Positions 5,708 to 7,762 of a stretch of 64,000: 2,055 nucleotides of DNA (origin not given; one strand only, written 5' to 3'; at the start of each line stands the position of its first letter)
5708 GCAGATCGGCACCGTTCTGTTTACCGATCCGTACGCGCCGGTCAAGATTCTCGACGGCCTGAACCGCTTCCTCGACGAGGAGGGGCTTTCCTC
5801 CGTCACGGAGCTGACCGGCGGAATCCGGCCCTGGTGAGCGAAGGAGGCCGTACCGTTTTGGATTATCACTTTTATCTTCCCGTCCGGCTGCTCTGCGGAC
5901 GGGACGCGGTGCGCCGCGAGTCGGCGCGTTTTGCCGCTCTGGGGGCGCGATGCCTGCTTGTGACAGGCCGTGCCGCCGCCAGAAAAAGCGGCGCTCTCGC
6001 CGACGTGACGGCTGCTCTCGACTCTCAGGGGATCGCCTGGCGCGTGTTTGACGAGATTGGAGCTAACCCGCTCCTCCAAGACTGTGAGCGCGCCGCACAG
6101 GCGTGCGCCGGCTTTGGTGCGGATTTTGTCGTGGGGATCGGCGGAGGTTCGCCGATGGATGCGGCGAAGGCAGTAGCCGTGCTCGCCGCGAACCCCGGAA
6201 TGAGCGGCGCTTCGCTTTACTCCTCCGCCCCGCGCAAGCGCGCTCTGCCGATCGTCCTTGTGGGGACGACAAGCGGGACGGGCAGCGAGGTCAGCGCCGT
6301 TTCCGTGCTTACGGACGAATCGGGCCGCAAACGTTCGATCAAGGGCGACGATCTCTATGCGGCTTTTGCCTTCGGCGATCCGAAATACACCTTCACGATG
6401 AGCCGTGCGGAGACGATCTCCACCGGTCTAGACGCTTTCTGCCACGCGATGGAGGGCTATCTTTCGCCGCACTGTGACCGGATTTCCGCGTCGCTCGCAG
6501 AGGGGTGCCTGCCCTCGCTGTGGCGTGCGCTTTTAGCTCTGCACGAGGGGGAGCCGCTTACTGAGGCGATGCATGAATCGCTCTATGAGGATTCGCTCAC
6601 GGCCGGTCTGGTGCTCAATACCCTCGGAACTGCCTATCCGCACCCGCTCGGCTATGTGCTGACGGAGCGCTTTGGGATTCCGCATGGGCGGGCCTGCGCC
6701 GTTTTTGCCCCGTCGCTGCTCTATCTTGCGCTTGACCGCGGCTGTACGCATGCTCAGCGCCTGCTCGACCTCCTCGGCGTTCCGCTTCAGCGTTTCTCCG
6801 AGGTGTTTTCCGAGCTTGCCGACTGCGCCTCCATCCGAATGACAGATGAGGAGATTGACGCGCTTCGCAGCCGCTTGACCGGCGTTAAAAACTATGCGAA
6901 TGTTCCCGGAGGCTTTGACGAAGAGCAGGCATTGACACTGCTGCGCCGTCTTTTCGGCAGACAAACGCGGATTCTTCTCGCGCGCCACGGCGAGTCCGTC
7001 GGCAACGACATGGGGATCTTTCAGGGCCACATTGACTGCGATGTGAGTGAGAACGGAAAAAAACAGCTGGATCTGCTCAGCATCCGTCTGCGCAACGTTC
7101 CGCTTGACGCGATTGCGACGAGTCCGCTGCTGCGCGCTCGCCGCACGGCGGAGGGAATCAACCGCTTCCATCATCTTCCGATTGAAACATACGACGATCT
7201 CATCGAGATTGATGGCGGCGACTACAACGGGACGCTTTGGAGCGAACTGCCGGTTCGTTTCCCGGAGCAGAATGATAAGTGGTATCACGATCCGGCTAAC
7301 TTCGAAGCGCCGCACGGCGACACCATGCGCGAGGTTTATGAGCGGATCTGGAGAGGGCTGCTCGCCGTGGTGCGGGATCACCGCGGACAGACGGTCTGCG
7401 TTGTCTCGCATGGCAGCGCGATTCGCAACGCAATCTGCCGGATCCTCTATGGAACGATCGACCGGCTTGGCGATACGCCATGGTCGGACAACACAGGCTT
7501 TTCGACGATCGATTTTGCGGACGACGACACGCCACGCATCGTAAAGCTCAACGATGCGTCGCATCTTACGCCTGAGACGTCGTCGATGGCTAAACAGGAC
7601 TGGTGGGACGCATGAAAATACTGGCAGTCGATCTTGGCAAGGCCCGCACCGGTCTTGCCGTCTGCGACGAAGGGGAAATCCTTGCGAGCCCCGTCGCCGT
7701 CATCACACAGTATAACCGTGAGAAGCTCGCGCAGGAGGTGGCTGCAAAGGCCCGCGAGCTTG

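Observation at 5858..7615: Unusual single-polypeptide fusion of an Fe-dependent alcohol dehydrogenase-family domain with a histidine phosphatase (PGAM-like) domain, in the pyr operon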

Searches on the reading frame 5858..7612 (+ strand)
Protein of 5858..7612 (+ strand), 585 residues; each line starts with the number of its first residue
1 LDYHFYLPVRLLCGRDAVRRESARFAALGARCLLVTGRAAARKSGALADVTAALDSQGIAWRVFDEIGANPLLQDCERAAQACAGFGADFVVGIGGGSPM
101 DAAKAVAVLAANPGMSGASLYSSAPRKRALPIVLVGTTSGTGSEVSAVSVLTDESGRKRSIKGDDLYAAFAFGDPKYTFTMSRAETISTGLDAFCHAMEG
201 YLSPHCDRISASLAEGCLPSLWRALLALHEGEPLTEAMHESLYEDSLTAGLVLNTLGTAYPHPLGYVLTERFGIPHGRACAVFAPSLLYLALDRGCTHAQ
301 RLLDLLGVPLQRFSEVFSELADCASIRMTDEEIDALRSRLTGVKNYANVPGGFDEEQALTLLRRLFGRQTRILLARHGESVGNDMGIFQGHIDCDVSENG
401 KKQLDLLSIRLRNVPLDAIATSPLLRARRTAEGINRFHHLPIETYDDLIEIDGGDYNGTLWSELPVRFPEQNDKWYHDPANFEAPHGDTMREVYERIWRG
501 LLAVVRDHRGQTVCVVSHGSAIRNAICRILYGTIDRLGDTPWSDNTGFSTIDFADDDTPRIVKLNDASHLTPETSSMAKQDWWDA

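Call 6: search_protein_families(library=pfam, proteins=[window:5858-7612:+], max_evalue=0.01)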
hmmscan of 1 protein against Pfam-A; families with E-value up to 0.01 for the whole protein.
window:5858-7612:+ (585 aa): 4 families
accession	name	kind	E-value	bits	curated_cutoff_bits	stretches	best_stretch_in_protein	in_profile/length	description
PF00300.27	His_Phos_1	-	2e-48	165.1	21.7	1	372-566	1-193/194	Histidine phosphatase superfamily (branch 1)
PF00465.25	Fe-ADH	-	4.1e-44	150.6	31.3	1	8-175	1-168/168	Iron-containing alcohol dehydrogenase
PF25137.1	ADH_Fe_C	-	1.3e-16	61.3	27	1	186-308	1-122/194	Fe-containing alcohol dehydrogenase family, C-terminal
PF13685.12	Fe-ADH_2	-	2.5e-08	34.5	28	1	16-114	5-101/149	Iron-containing alcohol dehydrogenase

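Call 7: search_protein_families(library=ncbifam, proteins=[window:5858-7612:+], max_evalue=0.01)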
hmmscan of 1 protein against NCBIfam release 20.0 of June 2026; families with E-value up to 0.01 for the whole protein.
window:5858-7612:+ (585 aa): 33 families (the best 25 are shown)
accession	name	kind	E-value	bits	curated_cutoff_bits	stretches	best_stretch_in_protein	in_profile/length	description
NF007911.0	PRK10624.1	equivalog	3e-40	138.4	537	1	31-314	31-314/382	lactaldehyde reductase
TIGR03405.1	Phn_Fe-ADH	equivalog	5.3e-40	137.3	423.7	1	5-307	1-304/355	iron-containing alcohol dehydrogenase PsrA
TIGR02638.1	lactal_redase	equivalog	1.3e-39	136.1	523.15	1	31-316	31-317/379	lactaldehyde reductase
NF041833.1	Fe_ADH_ErcA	equivalog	1.4e-39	136.3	550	1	11-317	11-317/382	alcohol dehydrogenase-like regulatory protein ErcA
NF050025.1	SulfAcetaldRedSarD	equivalog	1.7e-38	132.5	700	1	3-286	3-286/385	sulfoacetaldehyde reductase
NF045917.1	PhserinePhPspA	equivalog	4.3e-38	131.1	350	1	371-570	3-200/211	phosphoserine phosphatase PspA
TIGR03162.1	ribazole_cobC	equivalog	3.8e-35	120.9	162.9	1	372-535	1-161/176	alpha-ribazole phosphatase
NF010378.0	PRK13805.1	equivalog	5.7e-35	120.4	951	1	28-288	481-754/872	bifunctional acetaldehyde-CoA/alcohol dehydrogenase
NF058672.1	4HyButDHCUPNE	equivalog_domain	1.1e-33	116.9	500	1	14-294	13-294/378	4-hydroxybutyrate dehydrogenase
NF053866.1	CholDhdGbsBBac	equivalog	8.3e-31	107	550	1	4-315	11-325/392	choline dehydrogenase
NF011998.0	PRK15454.1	equivalog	2.8e-30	105.3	556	1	5-288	24-307/395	ethanolamine utilization ethanol dehydrogenase EutG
NF005567.0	PRK07238.1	equivalog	5.6e-29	101.6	326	1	365-570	173-377/378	bifunctional RNase H/acid phosphatase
NF007363.0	PRK09860.1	equivalog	1e-27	97.3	581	1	5-289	6-290/383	L-threonine dehydrogenase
NF009994.0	PRK13463.1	equivalog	7.6e-23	81.4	277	1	370-570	3-202/203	phosphoserine phosphatase 1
NF011717.0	PRK15138.1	equivalog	6.5e-22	78.1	645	1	3-289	4-294/387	alcohol dehydrogenase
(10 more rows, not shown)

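Call 8: find_homologous_proteins(query=window:5858-7612:+, max_evalue=1e-10)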
Query window:5858-7612:+ (585 aa): 2112 proteins with E <= 1e-10 among 8000 candidates; the best 120 are listed.
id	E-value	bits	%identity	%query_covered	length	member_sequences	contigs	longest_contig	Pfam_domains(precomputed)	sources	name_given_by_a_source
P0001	0.0e+0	1324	98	100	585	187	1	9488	PF13685.13,PF25137.1,PF00300.28,PF00465.26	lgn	-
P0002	0.0e+0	1143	85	100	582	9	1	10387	PF13685.13,PF25137.1,PF00300.28,PF00465.26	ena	-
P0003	0.0e+0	1109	82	100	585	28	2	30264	PF13685.13,PF25137.1,PF00300.28,PF00465.26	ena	-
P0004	0.0e+0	1049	78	100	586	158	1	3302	PF13685.13,PF25137.1,PF00300.28,PF00465.26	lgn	-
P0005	0.0e+0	1047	77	100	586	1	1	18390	PF13685.13,PF25137.1,PF00300.28,PF00465.26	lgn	-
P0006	1.9e-270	917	68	100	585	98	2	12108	PF13685.13,PF25137.1,PF00300.28,PF00465.26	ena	-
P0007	4.1e-253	859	64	100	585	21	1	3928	PF13685.13,PF25137.1,PF00300.28,PF00465.26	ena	-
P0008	1.5e-127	445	56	65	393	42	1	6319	PF13685.13,PF25137.1,PF00465.26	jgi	jgi:alcohol dehydrogenase class IV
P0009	3.3e-127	444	58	62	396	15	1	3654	PF13685.13,PF25137.1,PF00465.26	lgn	-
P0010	9.2e-124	432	53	63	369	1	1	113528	PF13685.13,PF25137.1,PF00465.26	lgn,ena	-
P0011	3.7e-122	427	56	62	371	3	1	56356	PF13685.13,PF25137.1,PF00465.26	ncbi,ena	-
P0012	6.0e-121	423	53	63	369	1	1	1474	PF13685.13,PF25137.1,PF00465.26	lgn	-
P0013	8.4e-121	422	54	63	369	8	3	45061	PF13685.13,PF25137.1,PF00465.26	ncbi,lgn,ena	-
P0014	4.7e-120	420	54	63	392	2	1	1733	PF13685.13,PF25137.1,PF00465.26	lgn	-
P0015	1.7e-118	415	69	47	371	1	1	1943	PF13685.13,PF25137.1,PF00465.26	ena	-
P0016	4.3e-108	380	49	63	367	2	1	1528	PF13685.13,PF25137.1,PF00465.26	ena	-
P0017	8.1e-108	380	48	63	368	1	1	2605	PF13685.13,PF25137.1,PF00465.26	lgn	-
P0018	3.3e-107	378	49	63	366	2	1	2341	PF25137.1,PF00465.26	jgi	jgi:alcohol dehydrogenase class IV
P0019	3.6e-107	377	49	63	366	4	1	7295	PF13685.13,PF25137.1,PF00465.26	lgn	-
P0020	9.6e-107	376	49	63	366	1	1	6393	PF25137.1,PF00465.26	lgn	-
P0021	2.9e-106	374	48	63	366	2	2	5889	PF13685.13,PF25137.1,PF00465.26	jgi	-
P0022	6.0e-106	373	48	63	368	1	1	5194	PF13685.13,PF25137.1,PF00465.26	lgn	-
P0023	8.3e-106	373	49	63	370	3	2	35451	PF13685.13,PF25137.1,PF00465.26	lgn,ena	-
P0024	9.7e-106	373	48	63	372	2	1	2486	PF25137.1,PF00465.26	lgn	-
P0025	1.0e-105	373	49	63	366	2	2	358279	PF13685.13,PF25137.1,PF00465.26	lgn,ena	-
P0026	1.6e-105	372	49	63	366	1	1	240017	PF13685.13,PF25137.1,PF00465.26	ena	-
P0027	3.5e-105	371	49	63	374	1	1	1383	PF13685.13,PF25137.1,PF00465.26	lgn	-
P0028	3.6e-105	371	51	63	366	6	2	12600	PF13685.13,PF25137.1,PF00465.26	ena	-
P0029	4.6e-105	370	48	63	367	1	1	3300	PF13685.13,PF25137.1,PF00465.26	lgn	-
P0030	1.2e-104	369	50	63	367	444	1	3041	PF13685.13,PF25137.1,PF00465.26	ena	-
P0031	1.1e-103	366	49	63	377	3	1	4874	PF13685.13,PF25137.1,PF00465.26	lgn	-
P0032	1.2e-103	366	51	63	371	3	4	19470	PF13685.13,PF25137.1,PF00465.26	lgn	-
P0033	2.0e-103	365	49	63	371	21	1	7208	PF13685.13,PF25137.1,PF00465.26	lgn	-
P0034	3.0e-102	361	49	63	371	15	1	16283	PF13685.13,PF25137.1,PF00465.26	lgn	-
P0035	1.0e-101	359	46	63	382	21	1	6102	PF13685.13,PF25137.1,PF00465.26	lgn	-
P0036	1.3e-101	359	50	63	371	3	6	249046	PF25137.1,PF00465.26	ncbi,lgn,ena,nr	ncbi:MAG: iron-containing alcohol dehydrogenase [Clostridia bacterium]|nr:iron-containing alcohol de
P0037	1.4e-101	359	47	63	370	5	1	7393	PF13685.13,PF25137.1,PF00465.26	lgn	-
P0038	2.6e-101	358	50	62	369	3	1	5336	PF13685.13,PF25137.1,PF00465.26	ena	-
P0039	4.3e-101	357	48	63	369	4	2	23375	PF13685.13,PF25137.1,PF00465.26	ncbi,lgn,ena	-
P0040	9.4e-101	356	47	63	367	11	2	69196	PF13685.13,PF25137.1,PF00465.26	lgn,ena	-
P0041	3.6e-100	354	48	63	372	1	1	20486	PF25137.1,PF00465.26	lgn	-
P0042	3.9e-100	354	49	63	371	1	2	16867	PF13685.13,PF25137.1,PF00465.26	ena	-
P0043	5.7e-100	354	49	63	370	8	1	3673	PF13685.13,PF25137.1,PF00465.26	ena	-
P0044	7.1e-100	353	47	63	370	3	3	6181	PF13685.13,PF25137.1,PF00465.26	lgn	-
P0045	8.5e-100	353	48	63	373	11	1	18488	PF13685.13,PF25137.1,PF00465.26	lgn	-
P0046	1.3e-99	352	48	63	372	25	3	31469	PF13685.13,PF25137.1,PF00465.26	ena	-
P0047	1.9e-99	352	49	63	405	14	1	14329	PF13685.13,PF25137.1,PF00465.26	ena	-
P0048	2.3e-99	352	47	63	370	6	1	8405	PF13685.13,PF25137.1,PF00465.26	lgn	-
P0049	2.3e-99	352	48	63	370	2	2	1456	PF13685.13,PF25137.1,PF00465.26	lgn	-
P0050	2.9e-99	351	48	63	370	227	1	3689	PF13685.13,PF25137.1,PF00465.26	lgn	-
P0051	3.5e-99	351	47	63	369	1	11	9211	PF13685.13,PF25137.1,PF00465.26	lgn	-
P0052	3.6e-99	351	46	63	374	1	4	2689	PF13685.13,PF25137.1,PF00465.26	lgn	-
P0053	4.3e-99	351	49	63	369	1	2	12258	PF13685.13,PF25137.1,PF00465.26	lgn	-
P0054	4.6e-99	351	46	63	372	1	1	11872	PF13685.13,PF25137.1,PF00465.26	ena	-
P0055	8.0e-99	350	46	63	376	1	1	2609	PF13685.13,PF25137.1,PF00465.26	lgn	-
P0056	8.5e-99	350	47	63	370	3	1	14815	PF13685.13,PF25137.1,PF00465.26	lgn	-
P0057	2.7e-98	348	47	63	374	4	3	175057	PF13685.13,PF25137.1,PF00465.26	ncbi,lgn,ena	-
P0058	2.9e-98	348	50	63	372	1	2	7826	PF13685.13,PF25137.1,PF00465.26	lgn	-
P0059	3.1e-98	348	48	62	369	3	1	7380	PF13685.13,PF25137.1,PF00465.26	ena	-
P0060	4.2e-98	347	48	62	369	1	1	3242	PF13685.13,PF25137.1,PF00465.26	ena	-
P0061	5.3e-98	347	51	63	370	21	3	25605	PF13685.13,PF25137.1,PF00465.26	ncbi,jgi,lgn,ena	jgi:alcohol dehydrogenase class IV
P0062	6.0e-98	347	46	63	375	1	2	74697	PF13685.13,PF25137.1,PF00465.26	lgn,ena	-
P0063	6.2e-98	347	50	63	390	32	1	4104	PF13685.13,PF25137.1,PF00465.26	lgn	-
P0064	6.5e-98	347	46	63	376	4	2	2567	PF13685.13,PF25137.1,PF00465.26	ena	-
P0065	7.0e-98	347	47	63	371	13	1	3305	PF13685.13,PF25137.1,PF00465.26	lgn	-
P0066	1.0e-97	346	46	63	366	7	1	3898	PF13685.13,PF25137.1,PF00465.26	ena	-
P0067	1.2e-97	346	46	63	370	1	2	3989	PF25137.1,PF00465.26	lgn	-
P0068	1.3e-97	346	46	63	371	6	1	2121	PF13685.13,PF25137.1,PF00465.26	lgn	-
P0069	1.4e-97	346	48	64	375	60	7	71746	PF13685.13,PF25137.1,PF00465.26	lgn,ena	-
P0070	1.4e-97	346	47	63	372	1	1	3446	PF13685.13,PF25137.1,PF00465.26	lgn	-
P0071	1.5e-97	346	46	63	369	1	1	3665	PF13685.13,PF25137.1,PF00465.26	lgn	-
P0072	2.9e-97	345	47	62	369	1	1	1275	PF13685.13,PF25137.1,PF00465.26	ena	-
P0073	3.1e-97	345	46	63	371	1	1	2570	PF13685.13,PF25137.1,PF00465.26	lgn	-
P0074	3.2e-97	345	45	63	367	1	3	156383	PF13685.13,PF25137.1,PF00465.26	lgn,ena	-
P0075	5.0e-97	344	48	63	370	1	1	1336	PF13685.13,PF25137.1,PF00465.26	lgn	-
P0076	5.8e-97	344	48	63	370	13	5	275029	PF13685.13,PF25137.1,PF00465.26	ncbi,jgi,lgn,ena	-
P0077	6.6e-97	343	46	63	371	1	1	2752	PF13685.13,PF25137.1,PF00465.26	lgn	-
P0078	6.9e-97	343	46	63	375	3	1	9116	PF13685.13,PF25137.1,PF00465.26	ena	-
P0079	7.5e-97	343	46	63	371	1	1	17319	PF25137.1,PF00465.26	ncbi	-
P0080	7.6e-97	343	46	64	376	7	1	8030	PF13685.13,PF25137.1,PF00465.26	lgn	-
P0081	9.5e-97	343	46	63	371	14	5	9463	PF13685.13,PF25137.1,PF00465.26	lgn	-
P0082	1.3e-96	343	47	63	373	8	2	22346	PF13685.13,PF25137.1,PF00465.26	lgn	-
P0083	1.3e-96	343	47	62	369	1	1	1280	PF13685.13,PF25137.1,PF00465.26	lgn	-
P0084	1.4e-96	342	46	63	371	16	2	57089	PF13685.13,PF25137.1,PF00465.26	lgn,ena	-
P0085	1.5e-96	342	45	63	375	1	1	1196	PF13685.13,PF25137.1,PF00465.26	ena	-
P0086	1.9e-96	342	48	63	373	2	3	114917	PF13685.13,PF25137.1,PF00465.26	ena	-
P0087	1.9e-96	342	46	63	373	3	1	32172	PF13685.13,PF25137.1,PF00465.26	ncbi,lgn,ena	-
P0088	1.9e-96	342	47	63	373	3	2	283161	PF13685.13,PF25137.1,PF00465.26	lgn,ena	-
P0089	2.0e-96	342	46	63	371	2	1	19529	PF25137.1,PF00465.26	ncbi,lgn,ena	-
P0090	2.1e-96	342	46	63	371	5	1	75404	PF13685.13,PF25137.1,PF00465.26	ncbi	-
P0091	2.2e-96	342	49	63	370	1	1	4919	PF13685.13,PF25137.1,PF00465.26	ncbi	-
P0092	2.8e-96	341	47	63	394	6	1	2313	PF13685.13,PF25137.1,PF00465.26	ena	-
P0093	3.3e-96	341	45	63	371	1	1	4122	PF13685.13,PF25137.1,PF00465.26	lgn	-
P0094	3.6e-96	341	49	63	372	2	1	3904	PF13685.13,PF25137.1,PF00465.26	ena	-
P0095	4.2e-96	341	47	63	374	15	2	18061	PF13685.13,PF25137.1,PF00465.26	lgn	-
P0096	4.8e-96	341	48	63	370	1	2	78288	PF13685.13,PF25137.1,PF00465.26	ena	-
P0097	5.5e-96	340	48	63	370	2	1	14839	PF13685.13,PF25137.1,PF00465.26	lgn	-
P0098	5.5e-96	340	49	63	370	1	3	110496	PF13685.13,PF25137.1,PF00465.26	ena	-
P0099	7.2e-96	340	45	62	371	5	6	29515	PF13685.13,PF25137.1,PF00465.26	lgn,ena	-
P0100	7.3e-96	340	48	63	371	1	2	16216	PF13685.13,PF25137.1,PF00465.26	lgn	-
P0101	8.9e-96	340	47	63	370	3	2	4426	PF13685.13,PF25137.1,PF00465.26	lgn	-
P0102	1.2e-95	339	47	63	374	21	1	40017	PF13685.13,PF25137.1,PF00465.26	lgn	-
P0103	1.3e-95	339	48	61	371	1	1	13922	PF25137.1,PF00465.26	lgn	-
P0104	1.4e-95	339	45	63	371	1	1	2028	PF25137.1,PF00465.26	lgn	-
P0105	1.5e-95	339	47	62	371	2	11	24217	PF13685.13,PF25137.1,PF00465.26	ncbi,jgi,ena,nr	ncbi:MAG: iron-containing alcohol dehydrogenase [Ruminococcaceae bacterium]|nr:iron-containing alcoh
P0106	1.7e-95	339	46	62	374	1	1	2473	PF13685.13,PF25137.1,PF00465.26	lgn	-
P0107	1.8e-95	339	47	63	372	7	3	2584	PF13685.13,PF25137.1,PF00465.26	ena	-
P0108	1.8e-95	339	46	62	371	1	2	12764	PF13685.13,PF25137.1,PF00465.26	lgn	-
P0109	1.8e-95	339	46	63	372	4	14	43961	PF13685.13,PF25137.1,PF00465.26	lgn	-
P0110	2.0e-95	339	46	63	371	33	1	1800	PF13685.13,PF25137.1,PF00465.26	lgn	-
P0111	2.5e-95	338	48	63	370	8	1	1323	PF13685.13,PF25137.1,PF00465.26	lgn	-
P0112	2.7e-95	338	48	61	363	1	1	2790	PF13685.13,PF25137.1,PF00465.26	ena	-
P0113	2.8e-95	338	45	63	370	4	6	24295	PF13685.13,PF25137.1,PF00465.26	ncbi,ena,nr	ncbi:MAG: iron-containing alcohol dehydrogenase [Clostridia bacterium]|nr:iron-containing alcohol de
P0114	3.0e-95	338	47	63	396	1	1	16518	PF25137.1,PF00465.26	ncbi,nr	ncbi:MAG: iron-containing alcohol dehydrogenase [Ruminococcus sp.]|nr:iron-containing alcohol dehydr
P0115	3.1e-95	338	49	63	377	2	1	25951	PF13685.13,PF25137.1,PF00465.26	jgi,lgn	jgi:alcohol dehydrogenase class IV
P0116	3.8e-95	338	45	62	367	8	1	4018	PF13685.13,PF25137.1,PF00465.26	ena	-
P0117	4.1e-95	338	46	63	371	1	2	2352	PF13685.13,PF25137.1,PF00465.26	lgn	-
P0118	4.5e-95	337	45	63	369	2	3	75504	PF13685.13,PF25137.1,PF00465.26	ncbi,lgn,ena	-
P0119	4.5e-95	337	46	63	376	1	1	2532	PF13685.13,PF25137.1,PF00465.26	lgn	-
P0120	4.7e-95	337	46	63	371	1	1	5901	PF13685.13,PF25137.1,PF00465.26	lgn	-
